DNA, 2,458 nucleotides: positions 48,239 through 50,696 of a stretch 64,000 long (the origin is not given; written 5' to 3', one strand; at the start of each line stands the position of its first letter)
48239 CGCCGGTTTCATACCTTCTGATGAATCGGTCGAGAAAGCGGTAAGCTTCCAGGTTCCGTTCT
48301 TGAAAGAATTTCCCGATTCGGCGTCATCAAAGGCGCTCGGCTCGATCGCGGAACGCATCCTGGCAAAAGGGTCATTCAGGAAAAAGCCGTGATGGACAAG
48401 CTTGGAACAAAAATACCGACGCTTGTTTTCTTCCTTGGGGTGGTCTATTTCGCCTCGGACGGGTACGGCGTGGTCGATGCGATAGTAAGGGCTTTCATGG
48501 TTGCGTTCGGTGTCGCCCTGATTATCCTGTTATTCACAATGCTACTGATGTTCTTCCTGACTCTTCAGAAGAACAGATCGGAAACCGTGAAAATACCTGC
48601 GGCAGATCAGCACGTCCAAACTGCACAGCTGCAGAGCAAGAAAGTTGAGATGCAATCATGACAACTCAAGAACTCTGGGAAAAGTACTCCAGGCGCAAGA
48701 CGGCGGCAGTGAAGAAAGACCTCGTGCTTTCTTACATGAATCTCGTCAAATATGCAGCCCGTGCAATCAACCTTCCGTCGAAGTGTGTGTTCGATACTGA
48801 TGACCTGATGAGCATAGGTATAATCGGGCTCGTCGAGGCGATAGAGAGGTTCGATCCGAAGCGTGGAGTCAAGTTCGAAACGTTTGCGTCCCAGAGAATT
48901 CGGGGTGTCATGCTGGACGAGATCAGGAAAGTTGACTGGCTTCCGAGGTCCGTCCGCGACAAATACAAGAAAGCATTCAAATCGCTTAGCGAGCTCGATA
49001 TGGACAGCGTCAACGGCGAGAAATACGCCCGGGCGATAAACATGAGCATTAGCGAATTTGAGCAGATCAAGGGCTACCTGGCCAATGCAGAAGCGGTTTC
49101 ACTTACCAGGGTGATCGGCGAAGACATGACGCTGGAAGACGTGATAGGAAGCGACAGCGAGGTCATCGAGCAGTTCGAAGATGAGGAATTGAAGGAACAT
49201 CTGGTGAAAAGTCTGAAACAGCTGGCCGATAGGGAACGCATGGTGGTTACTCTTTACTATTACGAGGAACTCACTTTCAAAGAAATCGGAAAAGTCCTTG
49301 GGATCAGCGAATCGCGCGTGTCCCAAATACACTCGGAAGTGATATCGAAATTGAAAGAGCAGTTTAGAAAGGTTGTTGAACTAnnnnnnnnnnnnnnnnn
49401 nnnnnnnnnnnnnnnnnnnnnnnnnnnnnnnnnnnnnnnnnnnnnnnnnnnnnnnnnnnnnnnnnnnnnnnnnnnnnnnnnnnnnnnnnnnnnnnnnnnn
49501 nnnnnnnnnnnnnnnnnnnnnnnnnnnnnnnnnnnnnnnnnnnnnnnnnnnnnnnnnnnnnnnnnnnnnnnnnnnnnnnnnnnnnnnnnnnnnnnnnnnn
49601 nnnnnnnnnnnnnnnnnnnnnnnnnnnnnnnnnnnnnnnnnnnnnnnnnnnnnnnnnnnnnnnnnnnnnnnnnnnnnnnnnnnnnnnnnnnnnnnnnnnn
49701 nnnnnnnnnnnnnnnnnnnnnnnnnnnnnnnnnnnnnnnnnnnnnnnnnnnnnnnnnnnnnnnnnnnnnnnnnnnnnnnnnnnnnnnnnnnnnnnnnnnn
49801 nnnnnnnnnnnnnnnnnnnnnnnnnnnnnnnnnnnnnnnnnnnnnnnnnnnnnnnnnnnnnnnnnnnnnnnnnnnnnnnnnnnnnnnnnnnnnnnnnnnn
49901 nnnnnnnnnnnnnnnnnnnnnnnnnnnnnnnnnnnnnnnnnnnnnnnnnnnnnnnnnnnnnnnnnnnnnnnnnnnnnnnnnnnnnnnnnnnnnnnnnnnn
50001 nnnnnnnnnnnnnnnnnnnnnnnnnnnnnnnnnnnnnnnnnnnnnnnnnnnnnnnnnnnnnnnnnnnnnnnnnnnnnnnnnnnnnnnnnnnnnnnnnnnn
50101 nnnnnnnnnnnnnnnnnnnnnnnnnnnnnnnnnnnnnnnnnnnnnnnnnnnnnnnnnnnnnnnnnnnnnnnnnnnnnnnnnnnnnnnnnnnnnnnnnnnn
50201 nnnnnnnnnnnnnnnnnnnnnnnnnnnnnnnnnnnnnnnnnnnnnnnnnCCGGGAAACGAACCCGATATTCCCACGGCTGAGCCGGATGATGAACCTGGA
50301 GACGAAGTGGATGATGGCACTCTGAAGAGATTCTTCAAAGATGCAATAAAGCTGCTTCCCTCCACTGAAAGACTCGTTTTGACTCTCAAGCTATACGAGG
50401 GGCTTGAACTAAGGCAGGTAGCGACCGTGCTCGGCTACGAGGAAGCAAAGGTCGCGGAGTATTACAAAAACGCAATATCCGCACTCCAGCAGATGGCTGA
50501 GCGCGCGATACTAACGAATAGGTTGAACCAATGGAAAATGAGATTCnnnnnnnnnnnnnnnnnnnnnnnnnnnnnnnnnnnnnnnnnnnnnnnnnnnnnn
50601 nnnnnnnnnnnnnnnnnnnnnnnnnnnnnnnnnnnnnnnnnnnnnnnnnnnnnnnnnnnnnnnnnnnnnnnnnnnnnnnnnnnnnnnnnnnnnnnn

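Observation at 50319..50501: HDOD domain fused to a FliA-like sigma region-4 domain, encoded immediately after fliA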

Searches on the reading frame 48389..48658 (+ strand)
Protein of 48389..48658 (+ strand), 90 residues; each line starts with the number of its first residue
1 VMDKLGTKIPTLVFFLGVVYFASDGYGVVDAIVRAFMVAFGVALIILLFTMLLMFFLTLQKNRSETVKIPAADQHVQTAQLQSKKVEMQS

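Call 3: search_protein_families(library=pfam, proteins=[window:48389-48658:+], max_evalue=1)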
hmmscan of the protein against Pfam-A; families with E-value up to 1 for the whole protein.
window:48389-48658:+ (90 aa): 6 families
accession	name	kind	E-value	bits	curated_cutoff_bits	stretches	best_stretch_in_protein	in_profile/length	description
PF03600.22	CitMHS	-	0.022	14.3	31.9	1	10-55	249-296/336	Citrate transporter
PF08592.16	Anthrone_oxy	-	0.036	14.7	27.3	1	9-73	12-73/106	Anthrone oxygenase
PF17717.6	DUF5562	-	0.11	13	29.5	1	25-83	53-108/168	Family of unknown function (DUF5562)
PF07009.16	NusG_II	-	0.12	13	29.6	1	44-85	3-44/107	NusG domain II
PF07850.20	Renin_r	-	0.29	11.6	27.8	1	17-54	23-60/79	Renin receptor-like transmembrane spanning segment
PF12420.13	DUF3671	-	0.31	10.9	34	1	8-62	164-212/223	Fam-L, Fam-M like protein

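Call 63: search_protein_families(library=ncbifam, proteins=[window:48389-48658:+], max_evalue=10)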
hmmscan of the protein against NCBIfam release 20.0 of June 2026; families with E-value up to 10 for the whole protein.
window:48389-48658:+ (90 aa): 2 families
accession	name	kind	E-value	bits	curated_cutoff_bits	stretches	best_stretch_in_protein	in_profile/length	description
NF045999.1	MAG1140_fam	equivalog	0.0019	18.3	35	1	38-85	9-56/126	MAG1140 family protein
NF010008.0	PRK13481.1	equivalog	0.023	14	270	2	40-82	47-89/269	glycosyltransferase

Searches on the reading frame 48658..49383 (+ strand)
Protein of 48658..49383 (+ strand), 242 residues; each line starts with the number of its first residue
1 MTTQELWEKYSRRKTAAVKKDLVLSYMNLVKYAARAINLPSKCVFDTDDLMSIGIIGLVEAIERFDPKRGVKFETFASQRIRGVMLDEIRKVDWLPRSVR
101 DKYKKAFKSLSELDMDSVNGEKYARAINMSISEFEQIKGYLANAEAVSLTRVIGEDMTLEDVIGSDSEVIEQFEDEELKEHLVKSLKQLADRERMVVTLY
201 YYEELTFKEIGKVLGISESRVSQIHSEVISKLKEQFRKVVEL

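Call 3: search_protein_families(library=pfam, proteins=[window:48658-49383:+], max_evalue=1)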
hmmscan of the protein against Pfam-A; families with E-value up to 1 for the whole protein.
window:48658-49383:+ (242 aa): 14 families
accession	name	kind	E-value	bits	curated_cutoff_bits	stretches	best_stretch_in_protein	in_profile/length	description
PF04545.22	Sigma70_r4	-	9.3e-20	70.3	24.1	1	186-234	2-50/50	Sigma-70, region 4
PF04542.20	Sigma70_r2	-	2.2e-16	59.9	24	1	22-94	1-70/71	Sigma-70 region 2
PF08281.18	Sigma70_r4_2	-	5.2e-10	39.3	25.7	1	184-222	6-44/54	Sigma-70, region 4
PF13384.12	HTH_23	-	0.0025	18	24.6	1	192-226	5-39/50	Homeodomain-like domain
PF01399.33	PCI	-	0.0027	18.3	22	1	173-231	9-66/84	PCI domain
PF07638.17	Sigma70_ECF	-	0.0068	16.8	21.1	1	176-223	124-170/185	ECF sigma factor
PF00196.25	GerE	-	0.013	15.5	23.5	1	188-233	2-46/57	Bacterial regulatory proteins, luxR family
PF21476.4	PF0610-like_N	-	0.014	16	33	1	192-221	3-31/50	PF0610-like, N-terminal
PF04297.20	UPF0122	-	0.042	14.5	22.7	1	189-228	18-57/101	Putative helix-turn-helix protein, YlxM / p13 like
PF13936.12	HTH_38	-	0.12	12.6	27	1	187-219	3-35/44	Helix-turn-helix domain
PF12802.13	MarR_2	-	0.15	12.6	27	1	200-224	15-40/61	MarR family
PF05192.23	MutS_III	-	0.16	12.7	34.1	1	168-209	56-97/194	MutS domain III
PF01047.28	MarR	-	0.16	12.4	24.6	1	196-223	9-36/59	MarR family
PF04967.18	HTH_10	-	0.21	11.8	23.1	0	205-232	24-51/53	HTH DNA binding domain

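Call 4: search_protein_families(library=ncbifam, proteins=[window:48658-49383:+], max_evalue=1)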
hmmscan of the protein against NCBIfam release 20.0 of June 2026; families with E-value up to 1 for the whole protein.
window:48658-49383:+ (242 aa): 111 families (the best 25 are shown)
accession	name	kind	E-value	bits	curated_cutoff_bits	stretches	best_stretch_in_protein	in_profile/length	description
TIGR02479.1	FliA_WhiG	subfamily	1.5e-66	224.4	189.6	1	22-236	1-223/224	FliA/WhiG family RNA polymerase sigma factor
NF004935.0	PRK06288.1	equivalog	2.1e-65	221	343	1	3-238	19-264/270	RNA polymerase sigma factor WhiG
NF005413.0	PRK06986.1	subfamily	1.9e-59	201.5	201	1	9-238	6-238/241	RNA polymerase sigma factor FliA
NF005809.0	PRK07670.1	equivalog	1.4e-56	191.8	326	1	3-239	9-253/255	FliA/WhiG family RNA polymerase sigma factor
NF004572.0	PRK05911.1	equivalog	5.9e-38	130.7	378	1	4-235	10-252/257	RNA polymerase sigma factor sigma-28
TIGR02937.1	sigma70-ECF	superfamily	2.4e-36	124.9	42.9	1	21-235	5-164/165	sigma-70 family RNA polymerase sigma factor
NF009091.0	PRK12427.1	equivalog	1.6e-33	116.3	339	1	15-236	13-231/233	FliA/WhiG family RNA polymerase sigma factor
NF005644.0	PRK07408.1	subfamily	4.4e-30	105.2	261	1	2-237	12-254/258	RNA polymerase sigma factor SigF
TIGR02980.1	SigBFG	subfamily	8.9e-30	104.1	234.35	1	17-236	3-226/227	SigB/SigF/SigG family RNA polymerase sigma factor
NF006158.0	PRK08301.1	equivalog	2e-24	86.4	339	2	154-239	150-240/241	RNA polymerase sporulation sigma factor SigE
TIGR02835.1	spore_sigmaE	equivalog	1.3e-22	80.4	348.6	2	154-239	143-233/234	RNA polymerase sporulation sigma factor SigE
NF004471.0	PRK05803.1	subfamily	2.4e-22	79.3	252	2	154-238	141-230/235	RNA polymerase sporulation sigma factor SigK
TIGR02941.1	Sigma_B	equivalog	3e-22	79.3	315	1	7-235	19-252/255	RNA polymerase sigma factor SigB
TIGR02997.1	Sig70-cyanoRpoD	subfamily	2.6e-21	76.1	384.5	1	47-233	101-298/298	RNA polymerase sigma factor, RpoD/SigA family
NF005514.0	PRK07122.1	subfamily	5.2e-21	75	372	1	46-236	66-263/264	RNA polymerase sigma factor SigF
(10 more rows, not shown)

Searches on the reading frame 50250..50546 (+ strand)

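Call 3: search_protein_families(library=pfam, proteins=[window:50250-50546:+], max_evalue=1)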
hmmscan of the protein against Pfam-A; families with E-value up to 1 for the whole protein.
window:50250-50546:+ (99 aa): 3 families
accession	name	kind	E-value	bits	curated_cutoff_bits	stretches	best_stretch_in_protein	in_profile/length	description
PF08281.18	Sigma70_r4_2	-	4.5e-05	23.4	25.7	1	31-76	6-51/54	Sigma-70, region 4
PF04545.22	Sigma70_r4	-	0.00042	20.2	24.1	1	32-80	1-49/50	Sigma-70, region 4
PF06862.17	Utp25_C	-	0.068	13.2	32.8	1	26-88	91-149/190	Utp25, C-terminal domain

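Call 4: search_protein_families(library=ncbifam, proteins=[window:50250-50546:+], max_evalue=1)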
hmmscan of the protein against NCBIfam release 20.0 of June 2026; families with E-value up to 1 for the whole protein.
window:50250-50546:+ (99 aa): 40 families (the best 25 are shown)
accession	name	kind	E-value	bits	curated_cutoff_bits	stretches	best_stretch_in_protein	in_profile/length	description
TIGR02479.1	FliA_WhiG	subfamily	2.2e-09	37.4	189.6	1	12-82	152-222/224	FliA/WhiG family RNA polymerase sigma factor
NF004935.0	PRK06288.1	equivalog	8.5e-09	35.4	343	1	13-81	192-260/270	RNA polymerase sigma factor WhiG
NF005413.0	PRK06986.1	subfamily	9.7e-09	35.4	201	1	11-82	164-235/241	RNA polymerase sigma factor FliA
TIGR02937.1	sigma70-ECF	superfamily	2.2e-08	33.9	42.9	1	12-82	94-164/165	sigma-70 family RNA polymerase sigma factor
TIGR02983.1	SigE-fam_strep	subfamily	6.3e-08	32.7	141.55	1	10-84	84-159/162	SigE family RNA polymerase sigma factor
NF006550.0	PRK09047.1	equivalog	8.5e-07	28.6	173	1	11-85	115-189/194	RNA polymerase sigma factor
TIGR02952.1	Sig70_famx2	equivalog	1.3e-06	28.5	206.45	1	10-82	97-169/170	ECF subfamily RNA polymerase sigma factor, BldN family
TIGR02984.1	Sig-70_plancto1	subfamily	3.1e-06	26.9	183.75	1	27-83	132-188/189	RNA polymerase sigma-70 factor, Planctomycetaceae-specific subfamily 1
NF009166.1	PRK12513.1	equivalog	4.9e-06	26.4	206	1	10-81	113-184/193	RNA polymerase sigma factor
TIGR02985.1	Sig70_bacteroi1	subfamily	6.9e-06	26.4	126.4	1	13-81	92-160/162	RNA polymerase sigma-70 factor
NF008888.0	PRK11922.1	equivalog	9e-06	25.5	204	1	8-89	121-202/231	RNA polymerase sigma factor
NF058625.1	sigma_PG0214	equivalog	5e-05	23.1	130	1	14-69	92-147/170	GFO_1088 family ECF-type sigma factor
NF006623.1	PRK09191.1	subfamily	5.1e-05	23.2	240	1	25-88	78-141/258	PhyR family response regulator anti-anti-sigma factor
NF004572.0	PRK05911.1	equivalog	9.3e-05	21.9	378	1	18-80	188-250/257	RNA polymerase sigma factor sigma-28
TIGR02850.1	spore_sigG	equivalog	0.0002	20.9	457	1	29-81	200-252/254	RNA polymerase sporulation sigma factor SigG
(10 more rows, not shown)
